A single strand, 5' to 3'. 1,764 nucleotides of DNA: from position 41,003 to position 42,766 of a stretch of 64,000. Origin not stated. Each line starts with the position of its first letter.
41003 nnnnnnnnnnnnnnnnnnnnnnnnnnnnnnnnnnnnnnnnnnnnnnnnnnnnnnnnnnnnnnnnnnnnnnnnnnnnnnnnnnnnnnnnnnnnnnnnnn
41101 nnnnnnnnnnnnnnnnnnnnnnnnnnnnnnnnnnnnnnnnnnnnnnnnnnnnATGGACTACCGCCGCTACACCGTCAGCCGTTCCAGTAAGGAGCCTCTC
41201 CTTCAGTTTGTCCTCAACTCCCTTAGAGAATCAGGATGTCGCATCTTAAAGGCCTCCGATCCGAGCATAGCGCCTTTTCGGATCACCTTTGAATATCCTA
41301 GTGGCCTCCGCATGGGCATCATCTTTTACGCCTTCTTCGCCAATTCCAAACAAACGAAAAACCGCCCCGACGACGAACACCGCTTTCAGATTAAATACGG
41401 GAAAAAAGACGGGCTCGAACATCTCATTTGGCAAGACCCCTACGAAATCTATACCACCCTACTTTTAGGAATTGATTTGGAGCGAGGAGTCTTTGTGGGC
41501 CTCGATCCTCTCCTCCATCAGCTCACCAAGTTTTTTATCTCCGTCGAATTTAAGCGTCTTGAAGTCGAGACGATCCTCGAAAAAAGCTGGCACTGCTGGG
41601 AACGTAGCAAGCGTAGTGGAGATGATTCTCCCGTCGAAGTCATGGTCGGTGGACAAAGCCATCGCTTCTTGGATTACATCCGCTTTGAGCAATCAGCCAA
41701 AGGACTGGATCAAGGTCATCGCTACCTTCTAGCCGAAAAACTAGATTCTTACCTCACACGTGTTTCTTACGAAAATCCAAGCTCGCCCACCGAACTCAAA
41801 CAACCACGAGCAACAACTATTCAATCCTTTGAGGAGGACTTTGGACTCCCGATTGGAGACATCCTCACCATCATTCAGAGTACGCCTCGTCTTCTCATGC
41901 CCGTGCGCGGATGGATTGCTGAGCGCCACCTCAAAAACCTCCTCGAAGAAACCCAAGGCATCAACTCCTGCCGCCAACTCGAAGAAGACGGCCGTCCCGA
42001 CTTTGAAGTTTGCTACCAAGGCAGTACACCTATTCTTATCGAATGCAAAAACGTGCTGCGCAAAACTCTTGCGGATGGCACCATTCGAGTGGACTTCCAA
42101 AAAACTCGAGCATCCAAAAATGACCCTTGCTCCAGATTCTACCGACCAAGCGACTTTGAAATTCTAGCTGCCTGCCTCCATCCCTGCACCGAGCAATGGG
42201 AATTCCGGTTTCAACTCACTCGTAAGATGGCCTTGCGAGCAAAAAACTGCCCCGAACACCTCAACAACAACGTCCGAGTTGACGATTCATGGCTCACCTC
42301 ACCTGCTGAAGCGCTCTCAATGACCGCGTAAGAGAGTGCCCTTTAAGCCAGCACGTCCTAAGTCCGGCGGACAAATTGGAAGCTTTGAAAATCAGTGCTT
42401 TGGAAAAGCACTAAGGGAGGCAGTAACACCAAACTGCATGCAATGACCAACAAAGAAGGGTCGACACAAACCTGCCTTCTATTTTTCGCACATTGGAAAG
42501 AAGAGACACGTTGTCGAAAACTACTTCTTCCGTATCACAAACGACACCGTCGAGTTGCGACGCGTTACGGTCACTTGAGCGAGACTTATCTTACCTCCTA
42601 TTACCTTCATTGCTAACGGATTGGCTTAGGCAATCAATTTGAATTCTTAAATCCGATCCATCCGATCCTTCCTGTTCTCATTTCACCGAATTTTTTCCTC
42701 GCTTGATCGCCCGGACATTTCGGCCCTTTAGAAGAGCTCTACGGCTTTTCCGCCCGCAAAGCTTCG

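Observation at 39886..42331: C5 methyltransferase paired with an atypical two-domain nuclease: candidate uncharacterised RM-like defence system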

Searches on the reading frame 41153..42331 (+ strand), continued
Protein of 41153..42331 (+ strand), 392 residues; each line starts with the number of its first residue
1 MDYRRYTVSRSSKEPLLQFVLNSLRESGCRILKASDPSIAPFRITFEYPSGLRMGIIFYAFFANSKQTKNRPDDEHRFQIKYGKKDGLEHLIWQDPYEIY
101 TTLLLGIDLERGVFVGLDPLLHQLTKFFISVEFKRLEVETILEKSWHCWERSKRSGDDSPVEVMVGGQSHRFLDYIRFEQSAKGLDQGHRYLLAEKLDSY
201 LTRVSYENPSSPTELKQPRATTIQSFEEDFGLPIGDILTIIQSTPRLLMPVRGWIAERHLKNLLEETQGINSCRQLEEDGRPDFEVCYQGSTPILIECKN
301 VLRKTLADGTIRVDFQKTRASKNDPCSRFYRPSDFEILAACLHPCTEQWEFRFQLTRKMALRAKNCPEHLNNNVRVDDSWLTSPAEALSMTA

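Call 52: search_dna_similar(query=window:41153-42331:+, collection=plasmids, mode=protein, max_rows=15)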
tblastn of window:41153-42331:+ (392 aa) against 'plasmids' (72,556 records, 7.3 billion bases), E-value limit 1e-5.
Records with a match: 2; places in all: 2; records where one place covers at least 80% of the query: 1.
Best place of each record, by identity: <60% 2.
By first word of the organism name: Rathayibacter 1; Methanothrix 1.
By predicted mobility (MOB-suite, as given by PLSDB): non-mobilizable 2.
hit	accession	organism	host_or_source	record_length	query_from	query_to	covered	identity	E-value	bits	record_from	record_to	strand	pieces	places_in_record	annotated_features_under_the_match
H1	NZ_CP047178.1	Rathayibacter sp. VKM Ac-2759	Tanacetum vulgare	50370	9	380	95%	34.7%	3e-61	220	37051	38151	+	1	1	hypothetical protein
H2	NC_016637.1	Methanothrix harundinacea 6Ac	-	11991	224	376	39%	32.9%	2e-10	71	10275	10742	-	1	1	hypothetical protein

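Call 53: search_dna_similar(query=window:41153-42331:+, collection=phages, mode=protein, max_rows=10)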
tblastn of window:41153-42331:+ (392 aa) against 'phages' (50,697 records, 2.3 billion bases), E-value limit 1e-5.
No match.

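Call 54: get_annotated_region(hit=H1, flank=5000)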
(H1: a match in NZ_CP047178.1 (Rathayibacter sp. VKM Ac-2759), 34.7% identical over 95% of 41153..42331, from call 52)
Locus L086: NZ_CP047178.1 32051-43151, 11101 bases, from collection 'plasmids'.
description: Rathayibacter sp. VKM Ac-2759 plasmid unnamed2, complete sequence
organism: Rathayibacter sp. VKM Ac-2759 (NCBI taxid 2609252)
taxonomy: Bacteria; Actinomycetota; Actinomycetes; Micrococcales; Microbacteriaceae; Rathayibacter; Rathayibacter sp. VKM Ac-2759
host: -; source: Tanacetum vulgare; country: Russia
typing (MOB-suite, as given by PLSDB): non-mobilizable
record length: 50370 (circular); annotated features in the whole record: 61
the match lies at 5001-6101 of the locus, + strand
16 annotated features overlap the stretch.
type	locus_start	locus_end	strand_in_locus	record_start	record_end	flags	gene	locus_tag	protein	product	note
CDS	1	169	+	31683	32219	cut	-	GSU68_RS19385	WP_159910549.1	hypothetical protein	-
CDS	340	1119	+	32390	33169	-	-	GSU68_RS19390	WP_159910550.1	thymidylate synthase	GO:0006231 - dTMP biosynthetic process [Evidence IEA]; GO:0032259 - methylation [Evidence IEA]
CDS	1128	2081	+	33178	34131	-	-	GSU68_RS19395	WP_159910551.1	hypothetical protein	-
CDS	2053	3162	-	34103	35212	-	-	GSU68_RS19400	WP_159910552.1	ImmA/IrrE family metallo-endopeptidase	-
CDS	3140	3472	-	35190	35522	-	-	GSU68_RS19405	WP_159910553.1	hypothetical protein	-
CDS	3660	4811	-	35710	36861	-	-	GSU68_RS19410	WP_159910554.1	DNA cytosine methyltransferase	GO:0006304 - DNA modification [Evidence IEA]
CDS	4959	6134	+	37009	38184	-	-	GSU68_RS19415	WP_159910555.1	hypothetical protein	-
CDS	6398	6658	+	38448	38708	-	-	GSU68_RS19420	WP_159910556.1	hypothetical protein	-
CDS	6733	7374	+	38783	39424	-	-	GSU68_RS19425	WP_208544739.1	HNH endonuclease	-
CDS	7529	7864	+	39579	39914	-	-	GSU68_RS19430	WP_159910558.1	Lsr2 family protein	-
CDS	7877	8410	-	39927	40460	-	-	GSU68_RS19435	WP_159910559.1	hypothetical protein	-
CDS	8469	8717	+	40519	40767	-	-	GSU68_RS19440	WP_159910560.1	hypothetical protein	-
CDS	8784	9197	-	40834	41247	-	-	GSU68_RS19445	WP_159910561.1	hypothetical protein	-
CDS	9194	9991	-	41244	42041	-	-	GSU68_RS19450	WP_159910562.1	ParA family protein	-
CDS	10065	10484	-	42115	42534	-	-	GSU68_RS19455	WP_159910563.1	hypothetical protein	-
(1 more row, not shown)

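Call 55: get_annotated_region(hit=H2, flank=4000)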
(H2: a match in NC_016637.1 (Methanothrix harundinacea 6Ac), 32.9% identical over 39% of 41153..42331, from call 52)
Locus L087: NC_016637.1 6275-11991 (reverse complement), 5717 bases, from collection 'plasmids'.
description: Methanothrix harundinacea 6Ac plasmid pH6Ac, complete sequence
organism: Methanothrix harundinacea 6Ac (NCBI taxid 1110509)
taxonomy: Archaea; Euryarchaeota; Methanomicrobia; Methanotrichales; Methanotrichaceae; Methanothrix; Methanothrix harundinacea; Methanothrix harundinacea 6Ac
host: -; source: -; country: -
typing (MOB-suite, as given by PLSDB): non-mobilizable
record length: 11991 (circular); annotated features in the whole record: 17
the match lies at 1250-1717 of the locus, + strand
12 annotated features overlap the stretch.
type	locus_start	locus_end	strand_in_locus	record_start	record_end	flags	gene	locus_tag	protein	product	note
CDS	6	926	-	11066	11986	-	-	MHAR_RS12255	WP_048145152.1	site-specific DNA-methyltransferase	GO:0009307 - DNA restriction-modification system [Evidence IEA]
CDS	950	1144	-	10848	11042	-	-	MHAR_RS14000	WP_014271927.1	hypothetical protein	-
CDS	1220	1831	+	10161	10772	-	-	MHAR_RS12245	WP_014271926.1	hypothetical protein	-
CDS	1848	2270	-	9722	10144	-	-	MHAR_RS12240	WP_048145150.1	DUF1699 family protein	-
CDS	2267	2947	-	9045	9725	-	-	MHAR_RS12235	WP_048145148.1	thermonuclease family protein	-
CDS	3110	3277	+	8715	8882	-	-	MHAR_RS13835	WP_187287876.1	hypothetical protein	-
CDS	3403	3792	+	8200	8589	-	-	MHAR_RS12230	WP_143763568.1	hypothetical protein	-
CDS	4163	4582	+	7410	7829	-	-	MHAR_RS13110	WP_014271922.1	hypothetical protein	-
CDS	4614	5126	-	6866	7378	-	-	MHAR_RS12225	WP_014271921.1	ribbon-helix-helix domain-containing protein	-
CDS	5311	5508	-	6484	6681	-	-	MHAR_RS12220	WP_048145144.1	hypothetical protein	-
CDS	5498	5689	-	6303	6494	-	-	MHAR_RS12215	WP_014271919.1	hypothetical protein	-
CDS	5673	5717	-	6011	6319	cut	-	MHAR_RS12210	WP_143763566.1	hypothetical protein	-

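Call 66: search_protein_families(library=pfam, proteins=[L087:1220-1831:+, L087:6-926:-], max_evalue=0.01)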
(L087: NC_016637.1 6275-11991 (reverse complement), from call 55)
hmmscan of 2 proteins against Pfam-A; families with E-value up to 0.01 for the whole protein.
L087:1220-1831:+ (203 aa): 0 families

L087:6-926:- (306 aa): 1 family
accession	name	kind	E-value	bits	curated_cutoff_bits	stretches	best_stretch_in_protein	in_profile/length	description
PF01555.25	N6_N4_Mtase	-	1.3e-41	143.4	26.7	1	47-294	2-216/221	DNA methylase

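Call 73: find_homologous_proteins(query=L087:1220-1831:+, max_evalue=0.001)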
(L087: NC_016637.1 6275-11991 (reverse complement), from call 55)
Query L087:1220-1831:+ (203 aa): 393 proteins with E <= 0.001 among 745 candidates; the best 120 are listed.
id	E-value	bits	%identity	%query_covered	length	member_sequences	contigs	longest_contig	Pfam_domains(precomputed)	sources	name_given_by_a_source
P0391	3.9e-132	456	100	100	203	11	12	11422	-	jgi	jgi:hypothetical protein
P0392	4.2e-103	361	80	100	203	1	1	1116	-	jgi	jgi:hypothetical protein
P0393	1.4e-100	353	82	98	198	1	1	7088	-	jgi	jgi:hypothetical protein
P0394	9.6e-100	350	82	97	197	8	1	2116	-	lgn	-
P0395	6.9e-96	338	81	92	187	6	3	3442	-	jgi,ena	-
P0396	1.1e-94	334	77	97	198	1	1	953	-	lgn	-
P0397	3.7e-94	332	79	97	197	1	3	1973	-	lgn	-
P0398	3.9e-94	332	85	87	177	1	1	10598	-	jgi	jgi:hypothetical protein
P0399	2.2e-92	326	82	87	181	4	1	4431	-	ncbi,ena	-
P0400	1.9e-90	320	79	90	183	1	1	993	-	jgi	jgi:hypothetical protein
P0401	1.8e-88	313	79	87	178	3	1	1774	-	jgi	jgi:hypothetical protein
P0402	3.3e-88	313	78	86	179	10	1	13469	-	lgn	-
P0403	8.8e-88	311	79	86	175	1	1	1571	-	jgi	jgi:hypothetical protein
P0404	2.9e-86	306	77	86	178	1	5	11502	-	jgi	jgi:hypothetical protein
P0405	6.9e-85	302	76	86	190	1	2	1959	-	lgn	-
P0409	7.4e-81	289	71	87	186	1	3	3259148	-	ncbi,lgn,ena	ncbi:MAG: hypothetical protein WB392_10350 [Methanotrichaceae archaeon]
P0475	5.8e-57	211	55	93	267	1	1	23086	PF12844.14,PF01381.29,PF13560.13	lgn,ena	-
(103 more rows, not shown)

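Call 75: find_encoding_contigs(protein=P0409, flank=4000, max_places=2)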
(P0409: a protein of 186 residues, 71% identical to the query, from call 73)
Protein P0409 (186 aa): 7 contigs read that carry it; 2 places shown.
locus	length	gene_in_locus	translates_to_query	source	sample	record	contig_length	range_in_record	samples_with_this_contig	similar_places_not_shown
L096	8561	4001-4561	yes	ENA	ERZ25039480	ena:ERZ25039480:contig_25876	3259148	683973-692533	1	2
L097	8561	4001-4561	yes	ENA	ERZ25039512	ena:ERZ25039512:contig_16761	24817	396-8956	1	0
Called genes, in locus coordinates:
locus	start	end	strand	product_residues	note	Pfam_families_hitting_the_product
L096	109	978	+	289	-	PF02517:Rce1-like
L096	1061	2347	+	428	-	PF05977:MFS_3, PF07690:MFS_1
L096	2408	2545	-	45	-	-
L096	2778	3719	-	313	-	PF01555:N6_N4_Mtase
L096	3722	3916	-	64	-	-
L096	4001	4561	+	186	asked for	-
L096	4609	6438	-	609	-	PF03453:MoeA_N, PF00994:MoCF_biosynth, PF03454:MoeA_C, PF12727:PBP_like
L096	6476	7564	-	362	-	PF01264:Chorismate_synt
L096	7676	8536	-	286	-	PF13793:Pribosyltran_N, PF00156:Pribosyltran, PF14572:Pribosyl_synth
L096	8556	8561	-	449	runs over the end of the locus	PF01523:PmbA_TldD_1st, PF19290:PmbA_TldD_2nd, PF19289:PmbA_TldD_3rd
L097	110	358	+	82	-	-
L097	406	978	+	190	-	PF02517:Rce1-like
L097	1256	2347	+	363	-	PF05977:MFS_3, PF07690:MFS_1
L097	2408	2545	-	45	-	-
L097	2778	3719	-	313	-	PF01555:N6_N4_Mtase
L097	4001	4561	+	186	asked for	-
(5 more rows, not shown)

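Call 76: find_encoding_contigs(protein=P0475, flank=4000, max_places=2)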
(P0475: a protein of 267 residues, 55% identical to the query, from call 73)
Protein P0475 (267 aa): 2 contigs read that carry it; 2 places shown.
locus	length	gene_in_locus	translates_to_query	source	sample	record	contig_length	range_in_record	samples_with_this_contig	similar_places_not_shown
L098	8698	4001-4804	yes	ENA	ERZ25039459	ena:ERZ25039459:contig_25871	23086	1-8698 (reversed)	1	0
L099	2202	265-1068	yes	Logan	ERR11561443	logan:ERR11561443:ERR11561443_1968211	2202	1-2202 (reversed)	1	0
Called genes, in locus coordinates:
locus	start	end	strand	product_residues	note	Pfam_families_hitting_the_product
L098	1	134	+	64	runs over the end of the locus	PF05973:Gp49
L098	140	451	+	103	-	PF13744:HTH_37 (weak), PF13560:HTH_31, PF01381:HTH_3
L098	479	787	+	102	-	PF01381:HTH_3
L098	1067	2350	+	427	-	PF01548:DEDD_Tnp_IS110, PF02371:Transposase_20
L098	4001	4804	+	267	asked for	PF12844:HTH_19 (weak), PF13560:HTH_31, PF01381:HTH_3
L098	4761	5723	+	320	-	PF01555:N6_N4_Mtase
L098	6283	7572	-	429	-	PF13546:DDE_5, PF01609:DDE_Tnp_1 (weak)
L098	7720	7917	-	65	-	-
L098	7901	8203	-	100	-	PF10543:ORF6N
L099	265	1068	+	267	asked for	PF12844:HTH_19 (weak), PF13560:HTH_31, PF01381:HTH_3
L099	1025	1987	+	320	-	PF01555:N6_N4_Mtase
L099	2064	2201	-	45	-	?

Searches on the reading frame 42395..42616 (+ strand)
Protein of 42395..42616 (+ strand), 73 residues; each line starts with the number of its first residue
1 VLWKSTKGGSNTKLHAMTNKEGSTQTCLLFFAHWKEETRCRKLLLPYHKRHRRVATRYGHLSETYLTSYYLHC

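Call 80: search_protein_families(library=pfam, proteins=[window:42395-42616:+], max_evalue=10)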
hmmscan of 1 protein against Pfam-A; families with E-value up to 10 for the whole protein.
window:42395-42616:+ (73 aa): 0 families

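Call 81: search_dna_similar(query=window:42395-42613:+, collection=plasmids, mode=protein, max_evalue=0.01, max_rows=8)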
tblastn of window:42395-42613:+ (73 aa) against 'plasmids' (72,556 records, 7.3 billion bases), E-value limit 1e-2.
No match.
